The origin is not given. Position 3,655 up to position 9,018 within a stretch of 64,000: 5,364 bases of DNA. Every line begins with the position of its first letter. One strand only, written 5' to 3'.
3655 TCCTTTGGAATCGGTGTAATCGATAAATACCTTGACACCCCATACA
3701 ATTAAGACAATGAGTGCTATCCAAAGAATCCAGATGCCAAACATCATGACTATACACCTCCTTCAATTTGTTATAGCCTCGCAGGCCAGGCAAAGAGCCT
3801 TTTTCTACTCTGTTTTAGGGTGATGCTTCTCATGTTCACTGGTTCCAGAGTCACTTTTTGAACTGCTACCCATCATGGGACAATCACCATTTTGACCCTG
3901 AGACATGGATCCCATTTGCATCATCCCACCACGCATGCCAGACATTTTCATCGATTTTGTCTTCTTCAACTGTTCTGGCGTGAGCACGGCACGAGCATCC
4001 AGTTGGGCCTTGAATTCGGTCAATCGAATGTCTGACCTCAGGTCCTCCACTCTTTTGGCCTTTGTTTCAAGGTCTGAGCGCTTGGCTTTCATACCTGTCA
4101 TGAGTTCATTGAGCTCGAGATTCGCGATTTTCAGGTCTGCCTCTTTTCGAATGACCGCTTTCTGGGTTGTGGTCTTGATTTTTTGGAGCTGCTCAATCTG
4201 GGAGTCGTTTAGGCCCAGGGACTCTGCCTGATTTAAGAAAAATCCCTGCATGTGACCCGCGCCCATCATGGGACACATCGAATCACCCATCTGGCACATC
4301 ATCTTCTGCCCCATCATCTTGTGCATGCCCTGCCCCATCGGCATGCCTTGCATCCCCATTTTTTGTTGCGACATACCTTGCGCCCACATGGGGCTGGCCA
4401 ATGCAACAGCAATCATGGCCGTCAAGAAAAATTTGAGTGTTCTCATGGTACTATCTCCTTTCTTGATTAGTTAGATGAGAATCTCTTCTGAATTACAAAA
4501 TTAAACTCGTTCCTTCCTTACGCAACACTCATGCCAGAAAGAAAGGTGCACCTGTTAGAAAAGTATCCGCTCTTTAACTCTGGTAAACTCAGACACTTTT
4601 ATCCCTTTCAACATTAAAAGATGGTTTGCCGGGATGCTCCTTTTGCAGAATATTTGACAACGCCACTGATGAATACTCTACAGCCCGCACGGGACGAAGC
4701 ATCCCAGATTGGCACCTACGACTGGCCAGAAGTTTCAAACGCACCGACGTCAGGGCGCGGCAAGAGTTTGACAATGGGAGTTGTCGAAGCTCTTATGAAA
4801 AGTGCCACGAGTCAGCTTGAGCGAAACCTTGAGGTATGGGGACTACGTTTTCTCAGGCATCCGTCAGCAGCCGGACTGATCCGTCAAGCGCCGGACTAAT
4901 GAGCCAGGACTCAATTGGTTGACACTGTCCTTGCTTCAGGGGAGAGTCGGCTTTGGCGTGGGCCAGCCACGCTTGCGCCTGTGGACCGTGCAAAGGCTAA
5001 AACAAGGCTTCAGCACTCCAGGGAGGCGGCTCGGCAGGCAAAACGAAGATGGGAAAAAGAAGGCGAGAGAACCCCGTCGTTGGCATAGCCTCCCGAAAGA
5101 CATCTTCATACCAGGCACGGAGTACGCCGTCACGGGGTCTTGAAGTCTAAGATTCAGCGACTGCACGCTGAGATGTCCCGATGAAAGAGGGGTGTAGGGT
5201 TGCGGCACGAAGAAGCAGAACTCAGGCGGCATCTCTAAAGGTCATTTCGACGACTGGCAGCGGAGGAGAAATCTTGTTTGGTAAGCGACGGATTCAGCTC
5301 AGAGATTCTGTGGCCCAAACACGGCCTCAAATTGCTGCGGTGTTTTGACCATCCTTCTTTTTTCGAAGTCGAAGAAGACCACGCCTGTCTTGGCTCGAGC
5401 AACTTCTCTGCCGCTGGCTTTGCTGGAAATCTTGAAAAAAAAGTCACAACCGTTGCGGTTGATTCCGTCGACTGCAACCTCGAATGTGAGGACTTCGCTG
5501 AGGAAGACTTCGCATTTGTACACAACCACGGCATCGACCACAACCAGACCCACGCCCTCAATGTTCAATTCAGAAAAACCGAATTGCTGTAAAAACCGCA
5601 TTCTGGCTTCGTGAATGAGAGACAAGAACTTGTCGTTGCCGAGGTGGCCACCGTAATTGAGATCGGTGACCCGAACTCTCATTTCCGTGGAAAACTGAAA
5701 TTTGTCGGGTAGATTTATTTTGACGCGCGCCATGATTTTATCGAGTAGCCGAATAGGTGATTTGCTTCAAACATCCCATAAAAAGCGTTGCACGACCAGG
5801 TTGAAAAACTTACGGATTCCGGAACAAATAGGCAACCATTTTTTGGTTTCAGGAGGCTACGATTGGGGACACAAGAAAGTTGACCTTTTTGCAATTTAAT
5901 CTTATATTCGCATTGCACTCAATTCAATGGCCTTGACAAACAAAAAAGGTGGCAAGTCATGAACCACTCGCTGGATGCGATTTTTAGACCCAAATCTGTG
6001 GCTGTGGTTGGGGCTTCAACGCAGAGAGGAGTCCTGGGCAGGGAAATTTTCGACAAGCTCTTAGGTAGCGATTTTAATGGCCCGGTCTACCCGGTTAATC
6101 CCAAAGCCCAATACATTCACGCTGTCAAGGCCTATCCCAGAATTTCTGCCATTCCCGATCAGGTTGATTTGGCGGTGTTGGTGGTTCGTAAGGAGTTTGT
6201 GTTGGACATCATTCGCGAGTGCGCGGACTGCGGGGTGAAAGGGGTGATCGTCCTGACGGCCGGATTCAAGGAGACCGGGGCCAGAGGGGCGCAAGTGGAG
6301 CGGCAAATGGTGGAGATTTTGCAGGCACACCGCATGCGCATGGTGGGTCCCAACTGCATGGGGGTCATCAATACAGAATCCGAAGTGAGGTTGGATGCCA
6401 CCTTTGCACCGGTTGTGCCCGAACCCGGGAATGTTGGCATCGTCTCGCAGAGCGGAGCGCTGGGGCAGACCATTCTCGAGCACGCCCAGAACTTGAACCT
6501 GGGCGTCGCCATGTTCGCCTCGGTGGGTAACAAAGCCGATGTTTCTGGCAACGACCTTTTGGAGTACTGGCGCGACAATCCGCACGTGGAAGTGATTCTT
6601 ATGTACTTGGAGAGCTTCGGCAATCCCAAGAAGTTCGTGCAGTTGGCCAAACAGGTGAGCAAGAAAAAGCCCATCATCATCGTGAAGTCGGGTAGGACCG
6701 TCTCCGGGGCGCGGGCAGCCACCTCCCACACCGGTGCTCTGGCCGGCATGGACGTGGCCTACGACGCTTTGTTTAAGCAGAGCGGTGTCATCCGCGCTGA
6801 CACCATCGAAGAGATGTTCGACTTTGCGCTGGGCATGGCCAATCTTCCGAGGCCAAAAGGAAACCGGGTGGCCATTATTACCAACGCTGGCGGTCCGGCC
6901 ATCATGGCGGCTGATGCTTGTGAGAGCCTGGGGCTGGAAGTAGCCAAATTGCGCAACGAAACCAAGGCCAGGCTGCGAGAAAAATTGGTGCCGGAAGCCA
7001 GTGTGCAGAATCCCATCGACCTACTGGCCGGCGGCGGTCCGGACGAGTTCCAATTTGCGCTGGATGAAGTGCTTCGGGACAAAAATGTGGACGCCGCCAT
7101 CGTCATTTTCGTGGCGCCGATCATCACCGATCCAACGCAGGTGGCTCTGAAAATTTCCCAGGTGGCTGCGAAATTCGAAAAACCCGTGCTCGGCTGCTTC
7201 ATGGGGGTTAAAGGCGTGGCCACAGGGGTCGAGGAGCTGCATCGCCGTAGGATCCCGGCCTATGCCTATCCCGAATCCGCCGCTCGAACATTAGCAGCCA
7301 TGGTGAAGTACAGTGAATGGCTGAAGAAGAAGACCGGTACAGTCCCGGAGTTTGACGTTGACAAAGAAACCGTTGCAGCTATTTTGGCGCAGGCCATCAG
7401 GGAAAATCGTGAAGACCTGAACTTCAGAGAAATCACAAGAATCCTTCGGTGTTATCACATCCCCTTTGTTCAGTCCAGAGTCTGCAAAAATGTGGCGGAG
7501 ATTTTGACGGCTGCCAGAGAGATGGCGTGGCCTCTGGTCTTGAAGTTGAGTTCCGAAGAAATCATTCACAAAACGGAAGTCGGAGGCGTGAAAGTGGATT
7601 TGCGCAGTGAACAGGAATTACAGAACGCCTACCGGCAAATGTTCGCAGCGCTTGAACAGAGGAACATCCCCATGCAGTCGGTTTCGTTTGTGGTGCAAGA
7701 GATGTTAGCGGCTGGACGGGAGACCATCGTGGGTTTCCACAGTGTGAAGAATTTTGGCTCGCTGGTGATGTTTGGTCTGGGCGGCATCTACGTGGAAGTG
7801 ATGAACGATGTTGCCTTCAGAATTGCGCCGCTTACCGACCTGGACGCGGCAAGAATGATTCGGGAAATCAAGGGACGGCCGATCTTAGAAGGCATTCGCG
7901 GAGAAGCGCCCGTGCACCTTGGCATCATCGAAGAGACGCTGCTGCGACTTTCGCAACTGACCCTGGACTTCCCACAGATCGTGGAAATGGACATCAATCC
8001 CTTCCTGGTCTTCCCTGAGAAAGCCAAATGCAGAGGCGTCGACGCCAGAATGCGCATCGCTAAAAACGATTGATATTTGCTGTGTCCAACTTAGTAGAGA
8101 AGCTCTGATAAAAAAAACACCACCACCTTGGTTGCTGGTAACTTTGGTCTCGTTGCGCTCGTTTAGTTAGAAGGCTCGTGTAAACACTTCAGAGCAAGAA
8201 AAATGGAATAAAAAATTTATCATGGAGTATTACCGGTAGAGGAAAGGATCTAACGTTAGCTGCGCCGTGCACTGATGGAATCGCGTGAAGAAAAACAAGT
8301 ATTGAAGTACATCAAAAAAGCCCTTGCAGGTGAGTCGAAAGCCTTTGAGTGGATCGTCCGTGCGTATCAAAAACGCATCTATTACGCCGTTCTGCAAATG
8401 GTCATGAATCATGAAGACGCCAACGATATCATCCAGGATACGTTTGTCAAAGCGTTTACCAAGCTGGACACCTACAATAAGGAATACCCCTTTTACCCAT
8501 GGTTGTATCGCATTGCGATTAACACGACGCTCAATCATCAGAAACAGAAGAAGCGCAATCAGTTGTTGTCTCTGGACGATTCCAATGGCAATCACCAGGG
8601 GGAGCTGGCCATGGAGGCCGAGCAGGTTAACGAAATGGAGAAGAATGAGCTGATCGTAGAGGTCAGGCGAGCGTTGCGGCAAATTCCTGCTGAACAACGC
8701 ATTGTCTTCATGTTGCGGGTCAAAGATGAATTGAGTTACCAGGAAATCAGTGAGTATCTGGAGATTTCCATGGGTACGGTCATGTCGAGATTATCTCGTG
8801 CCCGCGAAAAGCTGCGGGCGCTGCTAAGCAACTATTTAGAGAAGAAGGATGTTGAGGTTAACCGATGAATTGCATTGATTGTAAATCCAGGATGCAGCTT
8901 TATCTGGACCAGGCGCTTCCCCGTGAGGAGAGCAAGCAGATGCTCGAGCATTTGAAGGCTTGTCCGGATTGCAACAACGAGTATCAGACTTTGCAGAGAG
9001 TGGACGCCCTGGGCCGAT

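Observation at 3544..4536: Sigma-54 promoter drives a Met/His-rich ZraP-like/SHOCT operon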

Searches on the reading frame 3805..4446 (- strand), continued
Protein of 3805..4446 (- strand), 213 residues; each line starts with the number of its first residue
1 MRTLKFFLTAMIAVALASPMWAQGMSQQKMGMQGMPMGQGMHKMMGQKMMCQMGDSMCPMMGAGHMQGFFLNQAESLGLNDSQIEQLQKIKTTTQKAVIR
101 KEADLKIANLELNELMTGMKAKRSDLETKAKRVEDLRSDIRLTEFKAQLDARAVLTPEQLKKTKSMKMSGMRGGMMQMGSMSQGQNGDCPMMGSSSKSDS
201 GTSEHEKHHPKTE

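Call 55: fold_search(model_id=the predicted structure, library=pdb)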
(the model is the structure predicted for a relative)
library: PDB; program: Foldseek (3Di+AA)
matches with E <= 10: 575; with E <= 0.001: 0
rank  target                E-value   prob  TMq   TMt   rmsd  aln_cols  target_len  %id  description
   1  2y39                  2.1e-02  1.00  0.38  0.69   5.2       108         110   20  Ni-bound form of Cupriavidus metallidurans CH34 CnrXs (released 2011-03-30)
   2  2y3b                  2.1e-02  1.00  0.37  0.66   5.7       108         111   20  Co-bound form of Cupriavidus metallidurans CH34 CnrXs (released 2011-03-30)
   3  3zg1_D                2.1e-02  1.00  0.38  0.67   4.8       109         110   21  NI-BOUND FORM OF M123A MUTANT OF CUPRIAVIDUS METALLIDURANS CH34 CNRXS (released 2013-10-23)
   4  4wwf_A                3.0e-02  1.00  0.38  0.67   5.6       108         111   20  High-resolution structure of two Ni-bound forms of the M123C mutant of C. metallidurans CnrXs (released 2015-02-11)
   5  3zg1_A                4.6e-02  1.00  0.39  0.69   4.4       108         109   21  NI-BOUND FORM OF M123A MUTANT OF CUPRIAVIDUS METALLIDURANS CH34 CNRXS (released 2013-10-23)
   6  3epv_A                4.6e-02  1.00  0.37  0.66   4.9       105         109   20  X-ray Structure of the Metal-sensor CnrX in both the Apo- and Copper-bound Forms (released 2008-11-25)
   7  2y3d_A                6.9e-02  1.00  0.40  0.71   4.6       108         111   19  Zn-bound form of Cupriavidus metallidurans CH34 CnrXs (released 2011-03-30)
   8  4wwb                  7.3e-02  1.00  0.38  0.68   5.2       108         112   20  High-resolution structure of the Ni-bound form of the Y135F mutant of C. metallidurans CnrXs (released 2015-02-11)
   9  2y3h_D                9.2e-02  1.00  0.38  0.70   4.4       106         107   20  E63Q mutant of Cupriavidus metallidurans CH34 CnrXs (released 2011-03-30)
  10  2y3h_C                1.2e-01  1.00  0.38  0.68   4.7       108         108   20  E63Q mutant of Cupriavidus metallidurans CH34 CnrXs (released 2011-03-30)
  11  2y3h_B                1.4e-01  1.00  0.39  0.70   4.4       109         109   20  E63Q mutant of Cupriavidus metallidurans CH34 CnrXs (released 2011-03-30)
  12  4clv_A                1.5e-01  1.00  0.40  0.58   7.5       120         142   18  Crystal Structure of dodecylphosphocholine-solubilized NccX from Cupriavidus metallidurans 31A (released 2014-10-01)
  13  4wwf_B                1.6e-01  1.00  0.39  0.73   4.0       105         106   20  High-resolution structure of two Ni-bound forms of the M123C mutant of C. metallidurans CnrXs (released 2015-02-11)
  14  1i4d_B                1.7e-01  0.95  0.31  0.34  12.1       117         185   15  CRYSTAL STRUCTURE ANALYSIS OF RAC1-GDP COMPLEXED WITH ARFAPTIN (P21) (released 2001-05-16)
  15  3epv_C                2.1e-01  0.99  0.39  0.71   4.1       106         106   20  X-ray Structure of the Metal-sensor CnrX in both the Apo- and Copper-bound Forms (released 2008-11-25)
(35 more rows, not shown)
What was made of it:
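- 3805..4446 (-): 213-aa secreted Met/Cys/His-rich protein with a CnrX/Spy/CpxP/ZraP-type helical core. Top Foldseek hits are CnrX, NccX, Spy, CpxP and ZraP (call 55).
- On Spy/CpxP/ZraP/CnrX (LTxxQ, Pfam Metal_resist) superfamily: Top Foldseek hits are CnrX, NccX, Spy, CpxP and ZraP with probability 0.9-1.0, although E is 0.02 or higher (call 55).
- Closest known: CnrX/NccX periplasmic metal sensors. Same: These are the best structural matches of the helical core (TM 0.66-0.73 on the target, call 55).
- ZraP is among the fold hits (call 55). Its fold family includes CpxP, ZraP and the sensor CnrX (call 55).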

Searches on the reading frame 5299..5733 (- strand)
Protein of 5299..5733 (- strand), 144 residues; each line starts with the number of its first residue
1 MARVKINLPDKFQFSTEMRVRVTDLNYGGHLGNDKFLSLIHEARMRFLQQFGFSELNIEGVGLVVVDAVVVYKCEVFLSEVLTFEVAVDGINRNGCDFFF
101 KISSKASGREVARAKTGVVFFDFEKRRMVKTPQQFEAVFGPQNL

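Call 3: search_protein_families(library=pfam, proteins=[window:5299-5733:-], max_evalue=0.01)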
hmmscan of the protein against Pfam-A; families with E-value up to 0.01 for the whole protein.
window:5299-5733:- (144 aa): 3 families
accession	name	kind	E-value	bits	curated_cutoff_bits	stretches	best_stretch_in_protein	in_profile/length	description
PF13279.12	4HBT_2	-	1.5e-23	84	25.5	1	20-137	1-120/122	Thioesterase-like superfamily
PF01643.23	Acyl-ACP_TE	-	6.1e-06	26.4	23.7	1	13-136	3-128/131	Acyl-ACP thioesterase N-terminal domain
PF20791.3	Acyl-ACP_TE_C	-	0.00016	22.2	21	1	13-116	7-97/101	Acyl-ACP thioesterase C-terminal domain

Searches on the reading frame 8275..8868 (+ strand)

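Call 7: search_protein_families(library=pfam, proteins=[window:8275-8868:+], max_evalue=0.0001)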
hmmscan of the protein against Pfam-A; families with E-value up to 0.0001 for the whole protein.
window:8275-8868:+ (197 aa): 3 families
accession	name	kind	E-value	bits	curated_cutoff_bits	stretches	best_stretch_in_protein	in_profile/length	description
PF08281.18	Sigma70_r4_2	-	1.4e-16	60.3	25.7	1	128-180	2-54/54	Sigma-70, region 4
PF04542.20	Sigma70_r2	-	7.4e-15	54.9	24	1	27-94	1-70/71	Sigma-70 region 2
PF04545.22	Sigma70_r4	-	2.2e-10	40.3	24.1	1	133-182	1-50/50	Sigma-70, region 4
